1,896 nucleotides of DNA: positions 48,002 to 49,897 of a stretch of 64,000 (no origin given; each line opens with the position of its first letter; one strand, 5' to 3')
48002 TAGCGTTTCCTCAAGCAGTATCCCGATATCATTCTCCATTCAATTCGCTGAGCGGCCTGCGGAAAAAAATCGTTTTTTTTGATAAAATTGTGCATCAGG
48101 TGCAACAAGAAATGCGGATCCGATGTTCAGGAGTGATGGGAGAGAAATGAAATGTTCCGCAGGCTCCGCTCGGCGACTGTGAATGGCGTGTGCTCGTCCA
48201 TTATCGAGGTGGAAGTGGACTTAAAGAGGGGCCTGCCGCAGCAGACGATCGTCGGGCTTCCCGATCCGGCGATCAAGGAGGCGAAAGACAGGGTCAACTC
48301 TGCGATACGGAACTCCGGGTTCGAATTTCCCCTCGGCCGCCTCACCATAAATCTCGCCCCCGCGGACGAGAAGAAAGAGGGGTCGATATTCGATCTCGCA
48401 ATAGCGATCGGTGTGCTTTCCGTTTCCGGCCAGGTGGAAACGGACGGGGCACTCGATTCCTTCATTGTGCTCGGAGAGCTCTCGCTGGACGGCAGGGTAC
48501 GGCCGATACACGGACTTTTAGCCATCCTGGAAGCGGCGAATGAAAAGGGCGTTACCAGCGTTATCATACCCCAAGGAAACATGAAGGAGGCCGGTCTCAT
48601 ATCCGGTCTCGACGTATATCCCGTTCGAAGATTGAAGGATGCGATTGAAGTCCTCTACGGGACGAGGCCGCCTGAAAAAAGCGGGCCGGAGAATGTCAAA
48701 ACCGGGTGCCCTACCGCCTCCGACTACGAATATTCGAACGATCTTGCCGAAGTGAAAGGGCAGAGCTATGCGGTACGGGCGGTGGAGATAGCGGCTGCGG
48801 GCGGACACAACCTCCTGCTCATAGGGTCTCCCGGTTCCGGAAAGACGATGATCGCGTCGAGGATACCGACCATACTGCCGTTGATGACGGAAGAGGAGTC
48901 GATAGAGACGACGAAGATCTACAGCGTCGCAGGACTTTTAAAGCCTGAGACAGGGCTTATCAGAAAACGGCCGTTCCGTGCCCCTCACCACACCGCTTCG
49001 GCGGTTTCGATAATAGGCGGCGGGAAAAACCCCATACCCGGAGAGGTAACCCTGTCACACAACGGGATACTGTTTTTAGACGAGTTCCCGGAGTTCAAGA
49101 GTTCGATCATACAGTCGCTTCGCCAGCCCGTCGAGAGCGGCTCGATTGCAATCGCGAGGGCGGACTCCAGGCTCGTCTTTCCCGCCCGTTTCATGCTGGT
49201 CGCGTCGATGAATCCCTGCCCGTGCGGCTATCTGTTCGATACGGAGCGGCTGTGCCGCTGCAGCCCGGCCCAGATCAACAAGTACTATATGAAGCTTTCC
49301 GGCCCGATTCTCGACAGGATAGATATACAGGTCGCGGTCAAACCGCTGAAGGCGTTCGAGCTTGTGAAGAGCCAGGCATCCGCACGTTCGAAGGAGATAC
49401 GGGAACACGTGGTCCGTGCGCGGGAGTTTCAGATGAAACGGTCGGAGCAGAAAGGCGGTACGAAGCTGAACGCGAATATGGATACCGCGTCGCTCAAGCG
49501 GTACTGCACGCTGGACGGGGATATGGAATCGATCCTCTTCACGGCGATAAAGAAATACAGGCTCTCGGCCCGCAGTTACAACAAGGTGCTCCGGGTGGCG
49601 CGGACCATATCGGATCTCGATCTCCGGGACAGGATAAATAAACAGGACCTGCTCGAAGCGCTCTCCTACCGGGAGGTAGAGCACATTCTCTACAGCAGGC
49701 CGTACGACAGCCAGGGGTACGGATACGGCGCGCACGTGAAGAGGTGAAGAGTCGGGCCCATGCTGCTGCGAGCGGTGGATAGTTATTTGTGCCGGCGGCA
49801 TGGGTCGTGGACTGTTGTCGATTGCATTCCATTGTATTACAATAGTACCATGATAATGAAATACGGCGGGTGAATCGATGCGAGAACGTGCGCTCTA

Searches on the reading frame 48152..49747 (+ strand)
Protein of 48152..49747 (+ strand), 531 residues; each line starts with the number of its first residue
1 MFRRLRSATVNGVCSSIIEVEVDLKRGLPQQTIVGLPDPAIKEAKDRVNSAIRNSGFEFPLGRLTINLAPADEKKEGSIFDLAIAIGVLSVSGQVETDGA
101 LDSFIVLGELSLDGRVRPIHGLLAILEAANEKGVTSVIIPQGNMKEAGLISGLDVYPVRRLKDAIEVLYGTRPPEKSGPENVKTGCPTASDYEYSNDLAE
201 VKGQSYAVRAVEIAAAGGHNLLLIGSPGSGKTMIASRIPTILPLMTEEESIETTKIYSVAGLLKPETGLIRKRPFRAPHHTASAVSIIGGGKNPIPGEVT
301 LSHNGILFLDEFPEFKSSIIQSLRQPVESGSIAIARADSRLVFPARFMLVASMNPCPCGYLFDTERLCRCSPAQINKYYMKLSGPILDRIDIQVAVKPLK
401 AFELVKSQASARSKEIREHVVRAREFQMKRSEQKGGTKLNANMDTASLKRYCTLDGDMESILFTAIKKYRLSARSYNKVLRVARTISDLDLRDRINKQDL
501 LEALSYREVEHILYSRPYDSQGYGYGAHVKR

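Call 17: search_protein_families(library=pfam, proteins=[window:48152-49747:+], max_evalue=0.001)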
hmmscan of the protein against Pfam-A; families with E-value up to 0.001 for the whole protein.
window:48152-49747:+ (531 aa): 6 families
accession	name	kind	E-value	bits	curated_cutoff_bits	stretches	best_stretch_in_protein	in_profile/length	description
PF01078.27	Mg_chelatase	-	7e-92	306.9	20.3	1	197-401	1-204/207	Magnesium chelatase, subunit ChlI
PF13541.12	ChlI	-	9.2e-45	151.9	27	1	20-143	1-121/121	Subunit ChlI of Mg-chelatase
PF13335.12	Mg_chelatase_C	-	4e-27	95.1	26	1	412-507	3-94/94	Magnesium chelatase, subunit ChlI C-terminal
PF07728.20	AAA_5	-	4.7e-08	33.6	22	1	220-357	1-125/139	AAA domain (dynein-related subfamily)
PF00493.29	MCM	-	6.8e-08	32.3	23.3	1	297-396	115-204/224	MCM P-loop domain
PF05362.19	Lon_C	-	2e-05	24.7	21.1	1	104-147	133-176/205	Lon protease (S16) C-terminal proteolytic domain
